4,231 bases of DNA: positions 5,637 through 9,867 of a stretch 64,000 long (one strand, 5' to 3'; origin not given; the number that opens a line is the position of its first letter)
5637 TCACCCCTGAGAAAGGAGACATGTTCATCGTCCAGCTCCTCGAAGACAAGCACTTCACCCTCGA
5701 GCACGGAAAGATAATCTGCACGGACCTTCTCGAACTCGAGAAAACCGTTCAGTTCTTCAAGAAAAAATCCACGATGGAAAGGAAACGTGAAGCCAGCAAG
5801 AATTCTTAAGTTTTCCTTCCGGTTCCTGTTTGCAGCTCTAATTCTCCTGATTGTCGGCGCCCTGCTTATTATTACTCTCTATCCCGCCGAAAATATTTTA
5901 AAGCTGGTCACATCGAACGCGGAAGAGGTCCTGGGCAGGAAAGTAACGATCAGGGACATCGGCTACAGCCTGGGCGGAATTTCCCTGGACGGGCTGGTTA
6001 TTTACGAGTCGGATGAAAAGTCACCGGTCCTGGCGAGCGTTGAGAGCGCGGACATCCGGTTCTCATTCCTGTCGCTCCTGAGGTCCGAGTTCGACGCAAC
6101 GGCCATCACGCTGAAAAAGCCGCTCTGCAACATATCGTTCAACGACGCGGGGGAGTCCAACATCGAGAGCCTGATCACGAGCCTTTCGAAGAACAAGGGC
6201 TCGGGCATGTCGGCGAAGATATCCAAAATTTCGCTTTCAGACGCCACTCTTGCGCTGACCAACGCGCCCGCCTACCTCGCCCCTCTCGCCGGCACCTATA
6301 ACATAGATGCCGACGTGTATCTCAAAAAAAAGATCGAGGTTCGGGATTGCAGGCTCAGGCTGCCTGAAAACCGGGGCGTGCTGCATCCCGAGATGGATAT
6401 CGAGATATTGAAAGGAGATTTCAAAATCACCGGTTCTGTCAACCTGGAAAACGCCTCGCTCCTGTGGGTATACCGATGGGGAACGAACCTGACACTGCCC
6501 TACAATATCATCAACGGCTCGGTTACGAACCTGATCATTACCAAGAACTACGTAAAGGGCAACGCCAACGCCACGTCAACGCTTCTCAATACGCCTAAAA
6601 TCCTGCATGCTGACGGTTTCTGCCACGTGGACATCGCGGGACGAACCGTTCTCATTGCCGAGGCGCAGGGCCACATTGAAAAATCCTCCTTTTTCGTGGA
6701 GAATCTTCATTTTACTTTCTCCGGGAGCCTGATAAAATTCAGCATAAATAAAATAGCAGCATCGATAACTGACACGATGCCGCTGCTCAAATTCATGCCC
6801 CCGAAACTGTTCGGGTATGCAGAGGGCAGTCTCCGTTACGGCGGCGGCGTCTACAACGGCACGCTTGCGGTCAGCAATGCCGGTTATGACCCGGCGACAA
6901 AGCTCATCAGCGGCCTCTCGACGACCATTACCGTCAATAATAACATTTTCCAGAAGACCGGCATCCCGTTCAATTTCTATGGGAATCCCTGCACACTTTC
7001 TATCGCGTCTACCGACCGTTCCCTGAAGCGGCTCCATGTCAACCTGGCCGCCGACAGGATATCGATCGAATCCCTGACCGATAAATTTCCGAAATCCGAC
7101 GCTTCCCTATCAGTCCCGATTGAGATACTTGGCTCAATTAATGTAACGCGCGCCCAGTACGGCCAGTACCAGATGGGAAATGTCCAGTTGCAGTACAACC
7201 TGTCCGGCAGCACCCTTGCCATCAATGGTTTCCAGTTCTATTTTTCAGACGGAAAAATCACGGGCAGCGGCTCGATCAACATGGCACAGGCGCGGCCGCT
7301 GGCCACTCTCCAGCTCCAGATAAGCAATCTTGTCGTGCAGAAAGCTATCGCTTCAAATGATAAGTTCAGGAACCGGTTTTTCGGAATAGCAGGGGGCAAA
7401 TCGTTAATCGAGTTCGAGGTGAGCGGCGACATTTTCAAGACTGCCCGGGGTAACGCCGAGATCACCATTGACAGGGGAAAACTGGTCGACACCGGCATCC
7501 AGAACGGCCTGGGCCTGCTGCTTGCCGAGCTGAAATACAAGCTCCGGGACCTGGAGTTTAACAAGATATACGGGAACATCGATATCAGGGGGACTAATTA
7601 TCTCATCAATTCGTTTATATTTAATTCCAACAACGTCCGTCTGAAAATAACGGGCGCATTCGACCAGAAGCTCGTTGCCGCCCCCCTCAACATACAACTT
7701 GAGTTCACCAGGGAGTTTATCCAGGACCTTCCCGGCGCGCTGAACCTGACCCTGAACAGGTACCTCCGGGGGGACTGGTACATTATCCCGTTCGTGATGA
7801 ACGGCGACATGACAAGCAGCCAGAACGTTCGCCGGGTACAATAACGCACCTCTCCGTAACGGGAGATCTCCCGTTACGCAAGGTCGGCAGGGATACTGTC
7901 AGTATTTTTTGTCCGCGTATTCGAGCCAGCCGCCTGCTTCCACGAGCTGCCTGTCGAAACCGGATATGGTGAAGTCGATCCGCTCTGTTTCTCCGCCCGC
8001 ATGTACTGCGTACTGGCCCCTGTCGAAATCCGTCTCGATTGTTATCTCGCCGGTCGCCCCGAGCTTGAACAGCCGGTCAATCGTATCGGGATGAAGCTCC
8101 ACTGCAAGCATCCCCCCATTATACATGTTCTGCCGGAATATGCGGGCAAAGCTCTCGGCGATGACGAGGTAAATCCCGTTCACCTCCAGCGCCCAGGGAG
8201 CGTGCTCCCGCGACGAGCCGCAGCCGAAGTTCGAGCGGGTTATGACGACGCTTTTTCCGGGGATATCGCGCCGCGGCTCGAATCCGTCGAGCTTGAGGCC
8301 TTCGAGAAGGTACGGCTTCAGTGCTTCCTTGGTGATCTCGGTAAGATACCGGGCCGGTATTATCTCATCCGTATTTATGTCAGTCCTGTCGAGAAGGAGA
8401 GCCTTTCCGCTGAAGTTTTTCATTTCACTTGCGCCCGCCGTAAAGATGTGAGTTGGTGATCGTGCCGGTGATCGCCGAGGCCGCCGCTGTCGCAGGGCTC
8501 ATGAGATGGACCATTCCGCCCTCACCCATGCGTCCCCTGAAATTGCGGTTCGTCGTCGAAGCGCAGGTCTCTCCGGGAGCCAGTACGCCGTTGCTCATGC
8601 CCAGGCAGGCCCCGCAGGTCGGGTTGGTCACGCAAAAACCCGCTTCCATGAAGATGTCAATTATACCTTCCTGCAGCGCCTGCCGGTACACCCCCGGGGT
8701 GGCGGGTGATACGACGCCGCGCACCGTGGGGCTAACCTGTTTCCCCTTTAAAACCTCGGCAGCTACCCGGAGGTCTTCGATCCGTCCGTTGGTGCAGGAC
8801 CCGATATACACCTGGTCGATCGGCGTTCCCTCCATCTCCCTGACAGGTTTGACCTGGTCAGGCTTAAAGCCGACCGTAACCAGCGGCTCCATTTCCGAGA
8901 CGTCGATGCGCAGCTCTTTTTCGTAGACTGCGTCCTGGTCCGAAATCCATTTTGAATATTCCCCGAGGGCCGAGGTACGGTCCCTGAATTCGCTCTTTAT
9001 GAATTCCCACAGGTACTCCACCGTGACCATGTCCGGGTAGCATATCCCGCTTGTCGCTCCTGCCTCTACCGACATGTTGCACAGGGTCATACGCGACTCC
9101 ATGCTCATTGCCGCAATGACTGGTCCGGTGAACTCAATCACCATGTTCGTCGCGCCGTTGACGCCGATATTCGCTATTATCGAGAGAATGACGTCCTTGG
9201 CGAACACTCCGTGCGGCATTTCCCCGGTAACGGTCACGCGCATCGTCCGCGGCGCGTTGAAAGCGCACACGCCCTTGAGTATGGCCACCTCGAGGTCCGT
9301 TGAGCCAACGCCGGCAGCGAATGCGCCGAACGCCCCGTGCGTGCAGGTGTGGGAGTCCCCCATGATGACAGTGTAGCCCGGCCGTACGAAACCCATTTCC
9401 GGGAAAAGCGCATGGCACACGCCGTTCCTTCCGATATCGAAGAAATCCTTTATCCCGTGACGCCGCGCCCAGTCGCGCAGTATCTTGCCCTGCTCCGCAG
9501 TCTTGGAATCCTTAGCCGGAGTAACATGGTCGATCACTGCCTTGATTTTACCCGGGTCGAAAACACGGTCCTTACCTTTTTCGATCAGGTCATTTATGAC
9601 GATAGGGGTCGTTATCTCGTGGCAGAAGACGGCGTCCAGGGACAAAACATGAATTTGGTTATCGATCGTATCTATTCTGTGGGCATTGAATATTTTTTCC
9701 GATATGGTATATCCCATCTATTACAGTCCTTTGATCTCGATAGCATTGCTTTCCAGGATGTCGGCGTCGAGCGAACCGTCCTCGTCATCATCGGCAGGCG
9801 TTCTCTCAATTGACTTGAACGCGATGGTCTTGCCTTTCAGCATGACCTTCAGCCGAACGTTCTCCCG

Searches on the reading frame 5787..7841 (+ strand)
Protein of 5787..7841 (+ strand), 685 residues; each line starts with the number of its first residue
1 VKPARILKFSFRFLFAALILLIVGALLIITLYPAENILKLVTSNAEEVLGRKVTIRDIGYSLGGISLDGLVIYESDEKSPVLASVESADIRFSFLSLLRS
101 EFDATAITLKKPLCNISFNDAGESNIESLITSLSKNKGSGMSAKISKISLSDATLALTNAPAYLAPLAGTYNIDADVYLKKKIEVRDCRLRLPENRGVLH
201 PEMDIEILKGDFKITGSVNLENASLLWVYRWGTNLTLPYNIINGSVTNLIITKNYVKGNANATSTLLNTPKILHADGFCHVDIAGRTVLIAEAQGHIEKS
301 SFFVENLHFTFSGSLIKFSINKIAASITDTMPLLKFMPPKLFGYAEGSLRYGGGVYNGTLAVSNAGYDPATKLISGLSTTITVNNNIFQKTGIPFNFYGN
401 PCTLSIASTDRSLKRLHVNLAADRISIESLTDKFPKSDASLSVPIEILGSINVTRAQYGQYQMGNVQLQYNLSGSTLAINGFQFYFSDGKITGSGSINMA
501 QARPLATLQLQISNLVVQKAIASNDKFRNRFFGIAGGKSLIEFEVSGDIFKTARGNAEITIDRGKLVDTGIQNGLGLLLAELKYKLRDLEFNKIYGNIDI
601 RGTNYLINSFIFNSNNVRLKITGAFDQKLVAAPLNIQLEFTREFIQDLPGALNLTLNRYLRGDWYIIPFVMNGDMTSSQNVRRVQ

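Call 61: search_protein_families(library=pfam, proteins=[window:5787-7841:+], max_evalue=0.00001)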
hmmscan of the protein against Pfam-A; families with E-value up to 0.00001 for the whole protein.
window:5787-7841:+ (685 aa): 3 families
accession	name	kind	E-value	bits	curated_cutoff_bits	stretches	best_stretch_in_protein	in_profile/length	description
PF05170.20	AsmA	-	4.1e-13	49.5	29.8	1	13-146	10-146/607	AsmA family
PF05359.17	DUF748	-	7e-12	44.7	50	1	12-162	16-171/1037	Domain of Unknown Function (DUF748)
PF13116.12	YhdP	-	5.5e-11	41.6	46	0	4-160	5-157/1224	YhdP protein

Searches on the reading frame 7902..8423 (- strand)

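Call 61: search_protein_families(library=pfam, proteins=[window:7902-8423:-], max_evalue=0.00001)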
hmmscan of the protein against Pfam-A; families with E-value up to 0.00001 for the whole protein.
window:7902-8423:- (174 aa): 1 family
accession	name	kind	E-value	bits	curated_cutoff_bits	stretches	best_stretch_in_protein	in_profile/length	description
PF00694.25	Aconitase_C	-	5e-22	79.1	22.8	1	55-111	73-129/131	Aconitase C-terminal domain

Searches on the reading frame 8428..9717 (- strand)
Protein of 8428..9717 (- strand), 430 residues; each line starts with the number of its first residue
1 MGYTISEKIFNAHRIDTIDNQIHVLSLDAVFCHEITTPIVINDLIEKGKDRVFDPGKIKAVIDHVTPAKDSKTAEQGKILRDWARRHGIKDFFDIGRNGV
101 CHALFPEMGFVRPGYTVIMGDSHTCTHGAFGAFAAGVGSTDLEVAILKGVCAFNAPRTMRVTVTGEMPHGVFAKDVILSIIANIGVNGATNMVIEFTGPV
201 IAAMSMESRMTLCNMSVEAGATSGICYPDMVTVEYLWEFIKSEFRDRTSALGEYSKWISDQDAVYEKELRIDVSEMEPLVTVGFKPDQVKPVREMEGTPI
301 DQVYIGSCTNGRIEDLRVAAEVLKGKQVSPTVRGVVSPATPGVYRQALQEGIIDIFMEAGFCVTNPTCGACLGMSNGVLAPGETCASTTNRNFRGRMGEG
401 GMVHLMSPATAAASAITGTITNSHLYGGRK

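Call 61: search_protein_families(library=pfam, proteins=[window:8428-9717:-], max_evalue=0.00001)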
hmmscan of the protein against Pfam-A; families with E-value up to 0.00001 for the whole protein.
window:8428-9717:- (430 aa): 1 family
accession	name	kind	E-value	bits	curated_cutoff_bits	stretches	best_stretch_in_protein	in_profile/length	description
PF00330.25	Aconitase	-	1e-115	387.8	28.7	2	7-295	1-306/463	Aconitase family (aconitate hydratase)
